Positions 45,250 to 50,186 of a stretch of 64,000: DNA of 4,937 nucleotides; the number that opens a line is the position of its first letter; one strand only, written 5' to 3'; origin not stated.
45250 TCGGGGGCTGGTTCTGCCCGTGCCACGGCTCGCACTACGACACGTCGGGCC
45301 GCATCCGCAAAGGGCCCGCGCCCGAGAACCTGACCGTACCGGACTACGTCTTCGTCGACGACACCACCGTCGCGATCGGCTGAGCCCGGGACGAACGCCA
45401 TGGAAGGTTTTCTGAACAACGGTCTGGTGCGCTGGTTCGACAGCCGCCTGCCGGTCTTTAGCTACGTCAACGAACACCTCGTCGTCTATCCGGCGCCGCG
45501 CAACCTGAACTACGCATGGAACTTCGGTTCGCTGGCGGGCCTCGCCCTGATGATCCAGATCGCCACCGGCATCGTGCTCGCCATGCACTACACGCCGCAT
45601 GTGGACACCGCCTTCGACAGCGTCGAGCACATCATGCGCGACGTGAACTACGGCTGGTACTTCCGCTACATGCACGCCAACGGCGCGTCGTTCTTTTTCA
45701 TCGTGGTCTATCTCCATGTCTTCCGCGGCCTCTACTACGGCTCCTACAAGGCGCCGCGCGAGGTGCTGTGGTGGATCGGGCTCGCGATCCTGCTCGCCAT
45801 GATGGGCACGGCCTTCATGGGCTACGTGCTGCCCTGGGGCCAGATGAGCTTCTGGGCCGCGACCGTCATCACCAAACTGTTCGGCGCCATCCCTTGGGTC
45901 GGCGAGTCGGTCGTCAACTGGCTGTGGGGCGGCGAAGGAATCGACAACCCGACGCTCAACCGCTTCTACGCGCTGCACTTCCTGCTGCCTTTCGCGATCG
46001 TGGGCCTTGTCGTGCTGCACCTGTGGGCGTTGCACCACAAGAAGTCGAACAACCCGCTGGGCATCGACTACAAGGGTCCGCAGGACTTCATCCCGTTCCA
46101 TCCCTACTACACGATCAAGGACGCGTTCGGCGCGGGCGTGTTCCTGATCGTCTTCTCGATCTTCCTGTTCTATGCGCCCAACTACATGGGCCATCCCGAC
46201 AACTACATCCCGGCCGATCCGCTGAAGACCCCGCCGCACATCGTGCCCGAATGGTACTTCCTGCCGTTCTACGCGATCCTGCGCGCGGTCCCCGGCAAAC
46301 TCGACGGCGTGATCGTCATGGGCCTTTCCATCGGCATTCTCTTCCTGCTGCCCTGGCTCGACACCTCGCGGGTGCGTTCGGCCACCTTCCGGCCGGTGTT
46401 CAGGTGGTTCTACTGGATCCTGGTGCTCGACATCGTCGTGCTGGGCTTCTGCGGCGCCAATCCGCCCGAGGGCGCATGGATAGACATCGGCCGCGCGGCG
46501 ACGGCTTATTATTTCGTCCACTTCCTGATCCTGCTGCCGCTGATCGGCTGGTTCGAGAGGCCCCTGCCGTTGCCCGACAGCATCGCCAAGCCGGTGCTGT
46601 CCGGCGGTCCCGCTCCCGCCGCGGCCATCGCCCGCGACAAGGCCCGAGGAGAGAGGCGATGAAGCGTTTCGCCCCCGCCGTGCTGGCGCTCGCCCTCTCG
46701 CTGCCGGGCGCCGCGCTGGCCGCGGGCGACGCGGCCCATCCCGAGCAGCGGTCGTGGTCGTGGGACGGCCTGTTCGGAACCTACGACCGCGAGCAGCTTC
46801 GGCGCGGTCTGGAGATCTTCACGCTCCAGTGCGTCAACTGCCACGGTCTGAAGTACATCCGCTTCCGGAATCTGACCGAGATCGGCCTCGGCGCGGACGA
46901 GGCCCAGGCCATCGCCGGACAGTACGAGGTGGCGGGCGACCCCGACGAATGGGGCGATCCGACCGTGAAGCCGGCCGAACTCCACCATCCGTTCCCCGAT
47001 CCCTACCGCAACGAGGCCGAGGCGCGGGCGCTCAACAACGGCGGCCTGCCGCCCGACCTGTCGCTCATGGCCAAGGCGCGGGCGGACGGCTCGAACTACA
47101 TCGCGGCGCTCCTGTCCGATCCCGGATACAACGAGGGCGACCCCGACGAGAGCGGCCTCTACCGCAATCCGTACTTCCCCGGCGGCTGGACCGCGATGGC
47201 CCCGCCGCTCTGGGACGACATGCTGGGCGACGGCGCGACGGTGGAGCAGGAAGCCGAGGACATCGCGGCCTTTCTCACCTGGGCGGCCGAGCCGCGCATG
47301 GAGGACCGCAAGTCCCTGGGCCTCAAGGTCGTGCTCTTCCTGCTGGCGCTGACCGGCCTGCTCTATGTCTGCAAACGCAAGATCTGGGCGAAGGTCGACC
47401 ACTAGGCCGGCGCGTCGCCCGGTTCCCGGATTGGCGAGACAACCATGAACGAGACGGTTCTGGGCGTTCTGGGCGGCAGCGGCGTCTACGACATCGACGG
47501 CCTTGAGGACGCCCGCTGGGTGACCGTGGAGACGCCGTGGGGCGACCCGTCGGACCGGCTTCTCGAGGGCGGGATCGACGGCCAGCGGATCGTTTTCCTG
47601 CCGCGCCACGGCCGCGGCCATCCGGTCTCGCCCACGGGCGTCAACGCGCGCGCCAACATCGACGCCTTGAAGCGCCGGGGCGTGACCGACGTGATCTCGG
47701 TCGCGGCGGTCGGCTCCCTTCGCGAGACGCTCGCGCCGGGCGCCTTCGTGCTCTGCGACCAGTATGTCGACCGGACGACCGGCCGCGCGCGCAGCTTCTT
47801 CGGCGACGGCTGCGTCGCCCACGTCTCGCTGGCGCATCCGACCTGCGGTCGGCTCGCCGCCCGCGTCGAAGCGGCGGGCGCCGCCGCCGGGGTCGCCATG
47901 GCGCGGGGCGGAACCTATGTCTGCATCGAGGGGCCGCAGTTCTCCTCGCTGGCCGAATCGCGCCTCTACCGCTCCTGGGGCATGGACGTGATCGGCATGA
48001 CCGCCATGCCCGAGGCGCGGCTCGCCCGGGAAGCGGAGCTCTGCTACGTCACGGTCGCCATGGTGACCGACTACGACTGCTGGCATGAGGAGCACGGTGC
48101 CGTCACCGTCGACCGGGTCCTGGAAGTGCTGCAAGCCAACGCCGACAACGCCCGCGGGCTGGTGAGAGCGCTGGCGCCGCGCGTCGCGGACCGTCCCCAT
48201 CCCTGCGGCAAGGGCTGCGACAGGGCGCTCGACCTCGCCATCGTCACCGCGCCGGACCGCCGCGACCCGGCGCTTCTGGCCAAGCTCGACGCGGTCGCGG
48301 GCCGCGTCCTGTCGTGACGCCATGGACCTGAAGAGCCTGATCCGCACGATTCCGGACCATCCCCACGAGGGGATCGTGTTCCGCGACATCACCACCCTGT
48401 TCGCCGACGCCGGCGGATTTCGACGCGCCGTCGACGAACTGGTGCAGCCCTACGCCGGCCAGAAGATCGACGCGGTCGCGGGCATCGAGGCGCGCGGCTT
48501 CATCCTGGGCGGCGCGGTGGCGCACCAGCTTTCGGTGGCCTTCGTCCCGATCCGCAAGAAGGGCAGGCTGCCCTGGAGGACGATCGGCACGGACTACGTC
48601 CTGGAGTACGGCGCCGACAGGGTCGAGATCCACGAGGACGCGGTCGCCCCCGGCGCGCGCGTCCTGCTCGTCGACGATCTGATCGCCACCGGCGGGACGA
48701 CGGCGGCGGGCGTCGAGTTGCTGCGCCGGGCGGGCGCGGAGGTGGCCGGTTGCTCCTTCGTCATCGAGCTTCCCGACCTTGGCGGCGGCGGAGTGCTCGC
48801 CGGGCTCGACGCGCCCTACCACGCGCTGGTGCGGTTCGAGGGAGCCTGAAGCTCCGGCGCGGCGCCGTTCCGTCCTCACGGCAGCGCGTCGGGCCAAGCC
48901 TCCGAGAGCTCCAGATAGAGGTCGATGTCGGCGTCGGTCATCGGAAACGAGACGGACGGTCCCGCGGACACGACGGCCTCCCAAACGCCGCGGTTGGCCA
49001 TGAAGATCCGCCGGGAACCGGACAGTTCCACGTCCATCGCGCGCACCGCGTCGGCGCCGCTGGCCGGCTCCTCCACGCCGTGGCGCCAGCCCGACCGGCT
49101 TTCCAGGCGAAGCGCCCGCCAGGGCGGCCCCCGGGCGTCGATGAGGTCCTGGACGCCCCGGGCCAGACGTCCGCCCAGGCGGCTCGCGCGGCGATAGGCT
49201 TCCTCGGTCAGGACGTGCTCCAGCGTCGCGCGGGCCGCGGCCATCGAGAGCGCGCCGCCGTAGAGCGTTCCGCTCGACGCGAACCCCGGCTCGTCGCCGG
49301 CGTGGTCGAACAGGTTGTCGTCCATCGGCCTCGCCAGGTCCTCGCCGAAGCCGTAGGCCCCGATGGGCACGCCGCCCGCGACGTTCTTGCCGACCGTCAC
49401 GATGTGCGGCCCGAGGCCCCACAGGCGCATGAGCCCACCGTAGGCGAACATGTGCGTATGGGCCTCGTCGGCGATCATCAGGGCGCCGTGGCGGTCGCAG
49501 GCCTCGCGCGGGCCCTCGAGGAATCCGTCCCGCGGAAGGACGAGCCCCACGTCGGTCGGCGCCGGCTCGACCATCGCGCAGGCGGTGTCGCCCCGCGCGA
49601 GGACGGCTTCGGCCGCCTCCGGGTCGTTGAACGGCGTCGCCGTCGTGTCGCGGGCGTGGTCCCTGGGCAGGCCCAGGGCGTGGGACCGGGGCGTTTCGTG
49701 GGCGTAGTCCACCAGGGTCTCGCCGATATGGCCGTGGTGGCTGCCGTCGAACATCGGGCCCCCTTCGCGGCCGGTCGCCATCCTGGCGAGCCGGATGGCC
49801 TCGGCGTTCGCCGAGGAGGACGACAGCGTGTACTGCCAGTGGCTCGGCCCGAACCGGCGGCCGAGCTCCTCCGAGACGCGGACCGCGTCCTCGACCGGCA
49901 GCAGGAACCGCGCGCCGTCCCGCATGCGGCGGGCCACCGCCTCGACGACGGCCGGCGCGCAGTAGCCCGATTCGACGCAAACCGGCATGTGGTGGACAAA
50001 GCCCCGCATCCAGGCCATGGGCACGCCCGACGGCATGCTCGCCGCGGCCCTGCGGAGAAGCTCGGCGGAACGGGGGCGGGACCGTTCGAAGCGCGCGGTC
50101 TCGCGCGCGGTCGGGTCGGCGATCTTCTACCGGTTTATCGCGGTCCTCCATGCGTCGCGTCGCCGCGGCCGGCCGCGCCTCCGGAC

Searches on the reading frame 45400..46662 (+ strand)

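Call 30: search_protein_families(library=pfam, proteins=[window:45400-46662:+], max_evalue=0.0001)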
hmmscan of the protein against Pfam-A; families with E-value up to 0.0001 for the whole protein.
window:45400-46662:+ (420 aa): 3 families
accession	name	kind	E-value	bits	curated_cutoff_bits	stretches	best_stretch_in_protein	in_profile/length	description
PF00033.24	Cytochrome_B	-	1.2e-75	253.9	27.2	1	30-213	4-187/189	Cytochrome b/b6/petB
PF13631.11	Cytochrom_B_N_2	-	1.6e-46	158.8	27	1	98-266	2-169/169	Cytochrome b(N-terminal)/b6/petB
PF00032.22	Cytochrom_B_C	-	1.6e-41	141.1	20.7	1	271-372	1-102/102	Cytochrome b(C-terminal)/b6/petD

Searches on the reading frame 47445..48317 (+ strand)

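Call 30: search_protein_families(library=pfam, proteins=[window:47445-48317:+], max_evalue=0.0001)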
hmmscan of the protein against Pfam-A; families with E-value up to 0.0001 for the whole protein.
window:47445-48317:+ (290 aa): 1 family
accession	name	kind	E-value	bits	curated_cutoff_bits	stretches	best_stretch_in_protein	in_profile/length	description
PF01048.26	PNP_UDP_1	-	5.7e-40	137.6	25.1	1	6-243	2-231/233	Phosphorylase superfamily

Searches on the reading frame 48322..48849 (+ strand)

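Call 30: search_protein_families(library=pfam, proteins=[window:48322-48849:+], max_evalue=0.0001)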
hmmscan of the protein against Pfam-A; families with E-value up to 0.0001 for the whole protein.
window:48322-48849:+ (175 aa): 1 family
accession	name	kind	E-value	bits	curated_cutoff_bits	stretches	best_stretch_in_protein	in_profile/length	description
PF00156.33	Pribosyltran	-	4.5e-16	59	26.3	1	36-148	18-124/158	Phosphoribosyl transferase domain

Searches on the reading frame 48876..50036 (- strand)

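Call 30: search_protein_families(library=pfam, proteins=[window:48876-50036:-], max_evalue=0.0001)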
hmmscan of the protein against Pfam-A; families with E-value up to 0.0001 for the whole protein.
window:48876-50036:- (386 aa): 1 family
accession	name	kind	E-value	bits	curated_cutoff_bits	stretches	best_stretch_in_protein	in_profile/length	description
PF00202.27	Aminotran_3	-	4.4e-27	95.2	30.5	1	21-298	39-329/403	Aminotransferase class-III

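Call 79: search_protein_families(library=ncbifam, proteins=[window:48876-50036:-], max_evalue=0.00001)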
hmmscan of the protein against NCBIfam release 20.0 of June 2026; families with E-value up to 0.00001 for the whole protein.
window:48876-50036:- (386 aa): 58 families (the best 25 are shown)
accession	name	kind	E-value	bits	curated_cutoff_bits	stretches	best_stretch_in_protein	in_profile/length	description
NF005453.0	PRK07046.1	subfamily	1.1e-82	278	425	1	24-374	90-440/453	transaminase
NF000818.0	PRK00062.1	subfamily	5.1e-45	153.9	398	1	24-376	67-418/429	glutamate-1-semialdehyde 2,1-aminomutase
TIGR00713.1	hemL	equivalog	7.7e-42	143.4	527.3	1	24-375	63-413/423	glutamate-1-semialdehyde 2,1-aminomutase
NF009055.0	PRK12389.1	equivalog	2.7e-34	118.5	637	1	23-303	67-346/431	glutamate-1-semialdehyde 2,1-aminomutase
NF041362.1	GntE_guanitoxin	equivalog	1.7e-28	99.3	525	1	24-372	67-423/426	guanitoxin biosynthesis PLP-dependent transaminase GntE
NF002874.0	PRK03244.1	equivalog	4.5e-24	85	457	1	24-298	58-322/399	acetylornithine transaminase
NF001864.0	PRK00615.1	equivalog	8.1e-24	84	706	1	24-310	68-354/433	glutamate-1-semialdehyde aminotransferase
NF004856.0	PRK06209.1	equivalog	9.1e-24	83.7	486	1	21-301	70-342/450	glutamate-1-semialdehyde 2,1-aminomutase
NF053554.1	prodigi_MAP_PigE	equivalog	2.4e-20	72.5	850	1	20-299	429-707/837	prodigiosin MAP biosynthesis aminotransferase PigE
NF005692.0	PRK07495.1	equivalog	6.2e-20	71.2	724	1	151-300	199-339/425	4-aminobutyrate--2-oxoglutarate transaminase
TIGR00707.1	argD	subfamily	7.4e-20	71.1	410.05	1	23-299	41-310/381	acetylornithine/succinylornithine family transaminase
NF003397.0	PRK04612.1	equivalog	3e-19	69.1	735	1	72-298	106-326/408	acetylornithine transaminase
NF002797.0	PRK02936.1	equivalog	1e-18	67.2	496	1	14-282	35-290/385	acetylornithine transaminase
NF005993.0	PRK08117.1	subfamily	2.5e-18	65.9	574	1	148-298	205-346/433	aspartate aminotransferase family protein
NF042418.1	LysJ_Th_th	equivalog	5.4e-18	65.1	700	1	70-293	101-310/386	[LysW]-aminoadipate semialdehyde transaminase LysJ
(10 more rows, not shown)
